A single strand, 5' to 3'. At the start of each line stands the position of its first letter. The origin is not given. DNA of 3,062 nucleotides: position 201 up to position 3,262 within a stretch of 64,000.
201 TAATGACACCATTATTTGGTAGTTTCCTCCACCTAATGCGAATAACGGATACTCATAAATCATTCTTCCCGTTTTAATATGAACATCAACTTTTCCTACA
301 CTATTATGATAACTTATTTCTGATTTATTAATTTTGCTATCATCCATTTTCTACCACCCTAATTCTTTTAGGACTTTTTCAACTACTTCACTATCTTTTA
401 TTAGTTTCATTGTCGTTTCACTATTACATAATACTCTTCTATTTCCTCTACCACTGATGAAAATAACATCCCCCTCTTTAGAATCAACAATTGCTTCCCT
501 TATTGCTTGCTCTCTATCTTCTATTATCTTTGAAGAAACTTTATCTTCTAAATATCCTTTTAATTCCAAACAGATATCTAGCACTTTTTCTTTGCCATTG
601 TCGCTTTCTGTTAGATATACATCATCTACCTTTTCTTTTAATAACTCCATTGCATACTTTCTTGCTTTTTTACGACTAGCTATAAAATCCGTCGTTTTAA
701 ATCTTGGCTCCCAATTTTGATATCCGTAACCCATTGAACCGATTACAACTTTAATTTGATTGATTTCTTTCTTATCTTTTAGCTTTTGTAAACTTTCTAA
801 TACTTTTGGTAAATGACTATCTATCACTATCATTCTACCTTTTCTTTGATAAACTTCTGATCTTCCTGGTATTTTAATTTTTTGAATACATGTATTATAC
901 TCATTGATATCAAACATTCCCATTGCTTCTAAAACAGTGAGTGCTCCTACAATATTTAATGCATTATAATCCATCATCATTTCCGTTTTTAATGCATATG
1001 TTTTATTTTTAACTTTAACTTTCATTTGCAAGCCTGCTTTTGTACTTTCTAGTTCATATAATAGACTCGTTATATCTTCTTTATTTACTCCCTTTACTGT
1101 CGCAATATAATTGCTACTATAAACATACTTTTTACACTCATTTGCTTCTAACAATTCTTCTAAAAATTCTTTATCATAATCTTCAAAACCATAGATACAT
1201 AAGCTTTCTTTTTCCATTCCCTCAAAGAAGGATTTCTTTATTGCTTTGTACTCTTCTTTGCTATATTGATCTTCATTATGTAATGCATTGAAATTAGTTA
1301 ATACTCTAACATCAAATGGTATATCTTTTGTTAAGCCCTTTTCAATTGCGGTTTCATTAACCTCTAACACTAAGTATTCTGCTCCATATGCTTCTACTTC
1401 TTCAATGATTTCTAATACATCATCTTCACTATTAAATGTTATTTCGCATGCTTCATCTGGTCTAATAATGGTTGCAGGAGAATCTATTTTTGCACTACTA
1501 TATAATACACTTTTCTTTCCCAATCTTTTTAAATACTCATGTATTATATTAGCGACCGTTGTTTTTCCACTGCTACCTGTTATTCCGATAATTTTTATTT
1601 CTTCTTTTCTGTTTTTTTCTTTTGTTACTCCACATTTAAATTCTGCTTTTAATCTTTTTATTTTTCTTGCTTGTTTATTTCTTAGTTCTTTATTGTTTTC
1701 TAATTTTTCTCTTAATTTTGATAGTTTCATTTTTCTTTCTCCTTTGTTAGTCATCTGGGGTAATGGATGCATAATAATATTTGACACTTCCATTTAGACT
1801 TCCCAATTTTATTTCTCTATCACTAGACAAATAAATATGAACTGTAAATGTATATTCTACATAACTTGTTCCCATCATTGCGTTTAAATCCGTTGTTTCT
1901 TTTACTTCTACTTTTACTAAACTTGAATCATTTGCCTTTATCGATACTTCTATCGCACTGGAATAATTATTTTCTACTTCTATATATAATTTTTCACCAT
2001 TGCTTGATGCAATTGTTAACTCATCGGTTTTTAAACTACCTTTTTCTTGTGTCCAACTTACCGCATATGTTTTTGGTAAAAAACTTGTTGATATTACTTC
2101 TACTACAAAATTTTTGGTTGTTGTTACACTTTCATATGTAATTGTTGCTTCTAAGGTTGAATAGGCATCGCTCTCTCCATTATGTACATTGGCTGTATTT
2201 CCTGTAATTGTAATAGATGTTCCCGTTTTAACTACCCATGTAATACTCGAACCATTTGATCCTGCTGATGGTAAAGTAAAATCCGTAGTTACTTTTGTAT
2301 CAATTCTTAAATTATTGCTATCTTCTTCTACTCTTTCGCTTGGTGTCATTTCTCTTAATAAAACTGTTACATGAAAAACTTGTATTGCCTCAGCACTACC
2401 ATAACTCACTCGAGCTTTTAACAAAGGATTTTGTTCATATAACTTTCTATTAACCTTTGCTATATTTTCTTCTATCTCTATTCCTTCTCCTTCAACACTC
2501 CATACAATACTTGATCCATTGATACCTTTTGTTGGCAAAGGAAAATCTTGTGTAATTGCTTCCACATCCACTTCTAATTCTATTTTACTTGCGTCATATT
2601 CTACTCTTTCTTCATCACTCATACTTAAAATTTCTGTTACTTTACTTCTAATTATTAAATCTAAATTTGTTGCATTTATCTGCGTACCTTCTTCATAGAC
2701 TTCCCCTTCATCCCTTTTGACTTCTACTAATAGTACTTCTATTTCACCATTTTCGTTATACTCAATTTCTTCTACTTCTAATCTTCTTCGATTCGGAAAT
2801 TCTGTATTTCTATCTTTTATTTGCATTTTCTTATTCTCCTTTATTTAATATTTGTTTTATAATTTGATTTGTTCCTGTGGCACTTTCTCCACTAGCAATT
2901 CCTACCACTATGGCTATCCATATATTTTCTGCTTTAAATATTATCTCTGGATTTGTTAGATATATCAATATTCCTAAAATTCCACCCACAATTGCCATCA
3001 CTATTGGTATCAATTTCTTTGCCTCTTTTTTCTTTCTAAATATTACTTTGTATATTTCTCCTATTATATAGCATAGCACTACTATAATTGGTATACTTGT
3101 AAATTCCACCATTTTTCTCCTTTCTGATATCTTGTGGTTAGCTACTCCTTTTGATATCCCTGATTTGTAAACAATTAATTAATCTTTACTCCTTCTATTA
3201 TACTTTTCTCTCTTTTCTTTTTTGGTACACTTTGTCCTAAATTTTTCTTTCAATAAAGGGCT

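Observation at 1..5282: Odd minus-strand gene string: A118-type holin, tail-fibre-like Ig-repeat protein, N-terminally truncated Mur-ligase-like protein, Y/D-rich protein, and a 615-aa ImmA/IrrE peptidase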

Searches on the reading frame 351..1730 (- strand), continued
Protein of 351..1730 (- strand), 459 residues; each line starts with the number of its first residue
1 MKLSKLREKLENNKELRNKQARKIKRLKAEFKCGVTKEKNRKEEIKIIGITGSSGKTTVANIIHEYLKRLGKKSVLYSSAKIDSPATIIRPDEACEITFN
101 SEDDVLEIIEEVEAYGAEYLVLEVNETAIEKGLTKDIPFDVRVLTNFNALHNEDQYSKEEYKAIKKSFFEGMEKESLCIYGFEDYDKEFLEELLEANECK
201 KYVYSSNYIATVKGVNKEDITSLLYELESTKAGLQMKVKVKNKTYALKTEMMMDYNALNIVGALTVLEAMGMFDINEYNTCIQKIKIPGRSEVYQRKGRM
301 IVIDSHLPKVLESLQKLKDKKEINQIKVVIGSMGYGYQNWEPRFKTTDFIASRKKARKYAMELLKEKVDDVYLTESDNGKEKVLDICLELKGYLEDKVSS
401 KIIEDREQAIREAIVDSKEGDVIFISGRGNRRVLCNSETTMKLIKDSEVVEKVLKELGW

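Call 88: search_protein_families(library=pfam, proteins=[L010:8497-8784:+, L129:9275-9655:+, L133:1203-1553:+, L135:4177-4587:+, L134:3369-3947:+, L147:6763-7008:+, L134:3948-4280:+, L129:6566-6985:+, L134:2011-3042:+, L010:7909-8406:+], max_evalue=0.01)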
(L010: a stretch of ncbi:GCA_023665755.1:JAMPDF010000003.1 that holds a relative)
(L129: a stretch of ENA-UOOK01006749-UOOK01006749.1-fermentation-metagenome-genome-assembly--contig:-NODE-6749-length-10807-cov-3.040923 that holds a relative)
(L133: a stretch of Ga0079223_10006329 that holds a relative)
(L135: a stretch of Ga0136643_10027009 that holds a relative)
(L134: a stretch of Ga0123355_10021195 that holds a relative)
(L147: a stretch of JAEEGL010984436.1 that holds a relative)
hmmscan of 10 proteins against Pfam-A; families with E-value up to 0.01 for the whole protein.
L010:8497-8784:+ (95 aa): 1 family
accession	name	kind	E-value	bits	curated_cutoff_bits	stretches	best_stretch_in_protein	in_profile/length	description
PF23991.1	DUF7310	-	0.0022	18.9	40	1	57-90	27-60/83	Coiled-coil region of unknown function (DUF7310)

L129:9275-9655:+ (126 aa): 2 families
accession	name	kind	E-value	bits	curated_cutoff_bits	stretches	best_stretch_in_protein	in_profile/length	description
PF09682.15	Phage_holin_6_1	-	3.2e-05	24.7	24.9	1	5-98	3-96/101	Bacteriophage holin of superfamily 6 (Holin_LLH)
PF01824.24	MatK_N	-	0.0082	16.3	31.4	0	19-110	235-323/331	MatK/TrnK N-terminal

L133:1203-1553:+ (116 aa): 1 family
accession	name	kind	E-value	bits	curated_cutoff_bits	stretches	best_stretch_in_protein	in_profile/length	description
PF09682.15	Phage_holin_6_1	-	1.7e-05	25.6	24.9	1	12-97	5-94/101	Bacteriophage holin of superfamily 6 (Holin_LLH)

L135:4177-4587:+ (136 aa): 1 family
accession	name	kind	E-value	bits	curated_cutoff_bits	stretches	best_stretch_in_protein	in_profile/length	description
PF09682.15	Phage_holin_6_1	-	1.2e-05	26.1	24.9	1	5-95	3-93/101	Bacteriophage holin of superfamily 6 (Holin_LLH)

L134:3369-3947:+ (192 aa): 0 families

L147:6763-7008:+ (81 aa): 0 families

L134:3948-4280:+ (110 aa): 0 families

L129:6566-6985:+ (139 aa): 0 families

L134:2011-3042:+ (343 aa): 0 families

L010:7909-8406:+ (165 aa): 1 family
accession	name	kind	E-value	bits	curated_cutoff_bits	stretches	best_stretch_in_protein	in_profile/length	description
PF04297.20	UPF0122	-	0.00053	20.6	22.7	1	114-160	16-63/101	Putative helix-turn-helix protein, YlxM / p13 like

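Call 93: find_related_loci(query=A1, collection=viral_contigs, flank=10000)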
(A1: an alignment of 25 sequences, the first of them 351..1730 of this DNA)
Query A1 (459 aa) in viral_contigs; peptide patterns used: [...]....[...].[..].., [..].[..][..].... (x = any residue, [..] = any of these).
68 stretches matched a pattern; 1 encode a relative of the query (tblastn E <= 1e-3); 1 distinct loci.
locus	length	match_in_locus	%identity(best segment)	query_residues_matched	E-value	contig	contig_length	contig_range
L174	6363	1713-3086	44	44-457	9e-26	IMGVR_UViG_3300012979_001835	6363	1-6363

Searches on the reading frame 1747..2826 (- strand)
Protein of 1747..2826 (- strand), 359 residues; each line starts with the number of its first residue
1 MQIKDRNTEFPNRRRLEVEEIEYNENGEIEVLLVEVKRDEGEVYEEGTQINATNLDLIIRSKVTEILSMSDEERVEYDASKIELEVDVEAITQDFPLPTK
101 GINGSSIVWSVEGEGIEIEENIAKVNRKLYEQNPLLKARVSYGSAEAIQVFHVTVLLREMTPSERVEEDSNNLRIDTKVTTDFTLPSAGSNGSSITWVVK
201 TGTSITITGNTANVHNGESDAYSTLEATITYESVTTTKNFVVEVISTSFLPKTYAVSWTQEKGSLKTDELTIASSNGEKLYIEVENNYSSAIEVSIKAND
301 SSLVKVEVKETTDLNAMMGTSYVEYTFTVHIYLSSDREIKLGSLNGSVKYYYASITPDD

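Call 5: search_protein_families(library=pfam, proteins=[window:1747-2826:-], max_evalue=0.01)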
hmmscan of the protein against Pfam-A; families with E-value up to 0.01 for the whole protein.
window:1747-2826:- (359 aa): 1 family
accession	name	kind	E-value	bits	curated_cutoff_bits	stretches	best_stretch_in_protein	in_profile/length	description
PF20578.4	aBig_2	-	9.1e-23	80.3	27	2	167-246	2-88/89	Atrophied bacterial Ig domain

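Call 6: search_protein_families(library=ncbifam, proteins=[window:1747-2826:-], max_evalue=0.01)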
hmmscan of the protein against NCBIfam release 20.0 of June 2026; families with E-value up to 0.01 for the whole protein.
window:1747-2826:- (359 aa): 0 families

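Call 24: search_protein_families(library=phrogs, proteins=[window:1747-2826:-], max_evalue=0.01)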
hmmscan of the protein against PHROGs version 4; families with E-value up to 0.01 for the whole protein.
window:1747-2826:- (359 aa): 1 family
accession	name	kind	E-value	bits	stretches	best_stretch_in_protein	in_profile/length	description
phrog_35367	-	unknown function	8e-08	31.5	1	67-245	680-873/1106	-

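Call 37: find_homologous_proteins(query=window:1747-2826:-, max_evalue=0.001)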
Query window:1747-2826:- (359 aa): 7 proteins with E <= 0.001 among 2397 candidates.
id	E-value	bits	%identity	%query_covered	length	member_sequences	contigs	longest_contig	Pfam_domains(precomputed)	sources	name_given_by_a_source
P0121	2.3e-217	739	98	100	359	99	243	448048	PF20578.5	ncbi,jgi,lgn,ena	-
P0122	2.6e-213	725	97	100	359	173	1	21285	PF20578.5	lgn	-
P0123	1.1e-190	651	94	93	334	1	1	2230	PF20578.5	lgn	-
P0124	2.3e-157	542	97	74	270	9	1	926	PF20578.5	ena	-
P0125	1.2e-90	322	97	45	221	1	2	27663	PF20578.5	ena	-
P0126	1.9e-45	174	35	100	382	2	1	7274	PF20578.5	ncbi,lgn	-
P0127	1.1e-19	89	32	86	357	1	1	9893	PF20578.5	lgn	-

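Call 40: find_homologous_proteins(query=A3, max_evalue=0.001)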
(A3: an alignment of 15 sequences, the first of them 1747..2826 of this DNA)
Query A3 (15 sequences) (359 aa, profile of the alignment): 25 proteins with E <= 0.001 among 8000 candidates.
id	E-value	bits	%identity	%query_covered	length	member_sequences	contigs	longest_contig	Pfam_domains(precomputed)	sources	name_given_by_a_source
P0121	1.7e-57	213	98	100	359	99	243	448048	PF20578.5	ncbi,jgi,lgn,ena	-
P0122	4.6e-57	211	97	100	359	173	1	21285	PF20578.5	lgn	-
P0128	2.9e-51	192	36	30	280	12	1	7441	PF20578.5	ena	-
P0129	1.4e-47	180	50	33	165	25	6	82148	-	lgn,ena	-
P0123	1.4e-42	164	94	93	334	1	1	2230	PF20578.5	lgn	-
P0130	6.4e-36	142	34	99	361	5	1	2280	PF20578.5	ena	-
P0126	3.7e-35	140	35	100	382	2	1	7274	PF20578.5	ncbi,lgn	-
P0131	2.0e-32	131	32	100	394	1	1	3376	PF20578.5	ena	-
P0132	3.5e-32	130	36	99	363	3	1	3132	PF20578.5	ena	-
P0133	1.4e-31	128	38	35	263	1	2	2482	-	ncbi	-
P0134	1.0e-30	125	36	93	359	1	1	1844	PF20578.5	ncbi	-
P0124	8.5e-30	122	97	74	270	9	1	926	PF20578.5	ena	-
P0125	3.0e-29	120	97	45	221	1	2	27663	PF20578.5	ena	-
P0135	3.2e-28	117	99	39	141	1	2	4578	PF20578.5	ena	-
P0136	2.6e-27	114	97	39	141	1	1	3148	-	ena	-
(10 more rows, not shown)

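Call 49: predict_structure(alignment_id=A4)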
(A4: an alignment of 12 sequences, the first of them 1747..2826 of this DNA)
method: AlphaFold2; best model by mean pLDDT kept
length: 359 residues; sequences in the alignment: 12
mean_pLDDT: 86.6   pTM: 0.47
mean pLDDT of the five models: 86.6, 84.6, 83.4, 82.7, 82.0
residues with pLDDT >= 90: 177; 70-90: 146; 50-70: 35; < 50: 1
segments of 3 or more residues with pLDDT < 50: none
pLDDT, mean of each block of 10 residues (from residue 1): 70 84 89 86 71 66 70 92 88 94 93 94 93 95 94 93 95 91 93 96 92 84 96 96 76 77 86 79 90 91 90 83 88 84 87 67
secondary structure, 60 per line:
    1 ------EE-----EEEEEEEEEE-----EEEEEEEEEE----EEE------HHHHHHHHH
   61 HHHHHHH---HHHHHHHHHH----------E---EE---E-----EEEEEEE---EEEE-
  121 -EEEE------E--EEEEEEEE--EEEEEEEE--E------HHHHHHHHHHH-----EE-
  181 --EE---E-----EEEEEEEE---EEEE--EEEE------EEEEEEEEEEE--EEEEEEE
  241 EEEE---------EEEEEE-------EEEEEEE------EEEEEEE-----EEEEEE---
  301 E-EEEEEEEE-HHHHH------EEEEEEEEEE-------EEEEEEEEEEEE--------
elements in order: E14-23 E29-38 E43-45 H52-67 H71-80 E106-112 E116-119 E122-125 E135-142 E145-152 H162-172 E194-201 E205-208 E211-214 E221-231 E234-244 E254-259 E267-273 E280-286 E292-297 E303-310 H312-316 E323-332 E340-351

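Call 52: fold_search(model_id=the predicted structure, library=pdb)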
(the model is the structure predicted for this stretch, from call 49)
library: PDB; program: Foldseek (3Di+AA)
matches with E <= 10: 1552; with E <= 0.001: 199
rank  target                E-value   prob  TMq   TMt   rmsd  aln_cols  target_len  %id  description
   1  4aq1_C                1.6e-08  1.00  0.20  0.13  26.6       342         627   10  Structure of the SbsB S-layer protein of Geobacillus stearothermophilus PV72p2 in complex with nanobody KB6 (released 2012-06-13)
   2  4aq1_A                2.0e-08  1.00  0.22  0.12  26.9       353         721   12  Structure of the SbsB S-layer protein of Geobacillus stearothermophilus PV72p2 in complex with nanobody KB6 (released 2012-06-13)
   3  8a0y_A                2.1e-08  1.00  0.34  0.23  10.8       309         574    9  Crystal structure of mouse contactin 2 immunoglobulin domains (released 2023-11-01)
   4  6dlh                  2.7e-08  1.00  0.21  0.13  14.2       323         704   10  Endo-fucoidan hydrolase MfFcnA4 from glycoside hydrolase family 107 (released 2018-10-03)
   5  6zr7_AAA              5.8e-08  1.00  0.22  0.26  12.8       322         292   14  X-ray structure of human Dscam Ig7-Ig9 (released 2020-12-30)
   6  1l3w                  7.5e-08  1.00  0.28  0.20  16.6       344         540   11  C-cadherin Ectodomain (released 2002-04-26)
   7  7amk_B                1.0e-07  1.00  0.29  0.24  12.4       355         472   11  Zebrafish RET Cadherin Like Domains 1 to 4. (released 2021-02-03)
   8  8k53_B                2.4e-07  1.00  0.33  0.23  11.3       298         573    9  Structure of the Dimeric Human CNTN2 Ig 1-6-FNIII 1-2 Domain in an Asymmetric State (released 2023-12-06)
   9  4yh6_B                2.7e-07  1.00  0.17  0.19  15.0       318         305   11  Crystal structure of IL1RAPL1 ectodomain (released 2015-05-06)
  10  7ok5_B                3.0e-07  1.00  0.26  0.18  13.6       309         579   12  Crystal structure of mouse neurofascin 155 immunoglobulin domains (released 2022-12-14)
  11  3oq3_B                3.3e-07  1.00  0.22  0.23  22.0       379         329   11  Structural Basis of Type-I Interferon Sequestration by a Poxvirus Decoy Receptor (released 2011-05-18)
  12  7ok5_A                4.2e-07  1.00  0.28  0.19  13.8       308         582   11  Crystal structure of mouse neurofascin 155 immunoglobulin domains (released 2022-12-14)
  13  7stz_C                4.9e-07  1.00  0.24  0.18  16.4       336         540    8  Crystal Structure of Human E-cadherin EC1-5 bound by mouse monoclonal antibody Fab mAb-1_19A11 (released 2022-01-26)
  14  5o5g                  5.7e-07  1.00  0.18  0.17  14.4       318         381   12  Robo1 Ig1 to 4 crystal form 1 (released 2018-01-17)
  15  8k3j_A                6.0e-07  1.00  0.34  0.23  10.9       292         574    9  Structure of human CNTN2 immunoglobulin domains 1-6 homo-dimer (released 2024-07-17)
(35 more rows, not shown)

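Call 78: search_protein_families(library=padloc, proteins=[window:1747-2826:-], max_evalue=0.001)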
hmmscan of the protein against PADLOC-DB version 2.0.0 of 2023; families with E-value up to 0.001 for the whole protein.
window:1747-2826:- (359 aa): 0 families

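Call 87: search_dna_similar(query=window:1747-2826:-, collection=phages, mode=protein, max_evalue=1, max_rows=15)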
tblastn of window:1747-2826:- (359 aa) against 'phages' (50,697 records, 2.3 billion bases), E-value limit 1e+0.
No match.

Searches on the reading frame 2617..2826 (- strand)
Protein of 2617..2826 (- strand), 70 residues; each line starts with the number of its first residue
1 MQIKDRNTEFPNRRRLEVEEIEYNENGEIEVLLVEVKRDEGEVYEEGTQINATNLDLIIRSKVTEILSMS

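Call 86: search_dna_similar(query=window:2617-2826:-, collection=phages, mode=protein, max_evalue=0.01, max_rows=20)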
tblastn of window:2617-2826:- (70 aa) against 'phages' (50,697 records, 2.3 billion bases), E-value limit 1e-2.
No match.

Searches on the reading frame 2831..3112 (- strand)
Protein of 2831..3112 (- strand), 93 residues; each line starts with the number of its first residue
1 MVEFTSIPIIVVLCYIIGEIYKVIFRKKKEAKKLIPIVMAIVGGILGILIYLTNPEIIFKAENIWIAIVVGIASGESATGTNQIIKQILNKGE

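Call 5: search_protein_families(library=pfam, proteins=[window:2831-3112:-], max_evalue=0.01)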
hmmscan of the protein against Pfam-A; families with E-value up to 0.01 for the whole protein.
window:2831-3112:- (93 aa): 1 family
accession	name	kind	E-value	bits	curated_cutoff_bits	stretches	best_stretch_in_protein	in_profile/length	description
PF16079.10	Phage_holin_5_2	-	1.8e-13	51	29.2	1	10-88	1-76/76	Phage holin family Hol44, in holin superfamily V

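Call 6: search_protein_families(library=ncbifam, proteins=[window:2831-3112:-], max_evalue=0.01)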
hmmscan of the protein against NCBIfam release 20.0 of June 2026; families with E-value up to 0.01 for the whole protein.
window:2831-3112:- (93 aa): 1 family
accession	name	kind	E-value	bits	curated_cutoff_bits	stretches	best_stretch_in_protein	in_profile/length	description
TIGR00950.1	2A78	equivalog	0.0038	16.7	230.2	1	16-91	86-153/264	carboxylate/amino acid/amine transporter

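Call 24: search_protein_families(library=phrogs, proteins=[window:2831-3112:-], max_evalue=0.01)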
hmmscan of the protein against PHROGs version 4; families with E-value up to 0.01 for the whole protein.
window:2831-3112:- (93 aa): 2 families
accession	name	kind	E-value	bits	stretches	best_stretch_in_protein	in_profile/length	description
phrog_1129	-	lysis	1e-14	55.3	1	5-91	9-83/86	holin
phrog_1299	-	lysis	5.6e-06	27.1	1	10-90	10-85/100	holin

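Call 78: search_protein_families(library=padloc, proteins=[window:2831-3112:-], max_evalue=0.001)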
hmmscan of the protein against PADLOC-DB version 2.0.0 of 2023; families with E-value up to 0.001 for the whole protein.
window:2831-3112:- (93 aa): 0 families
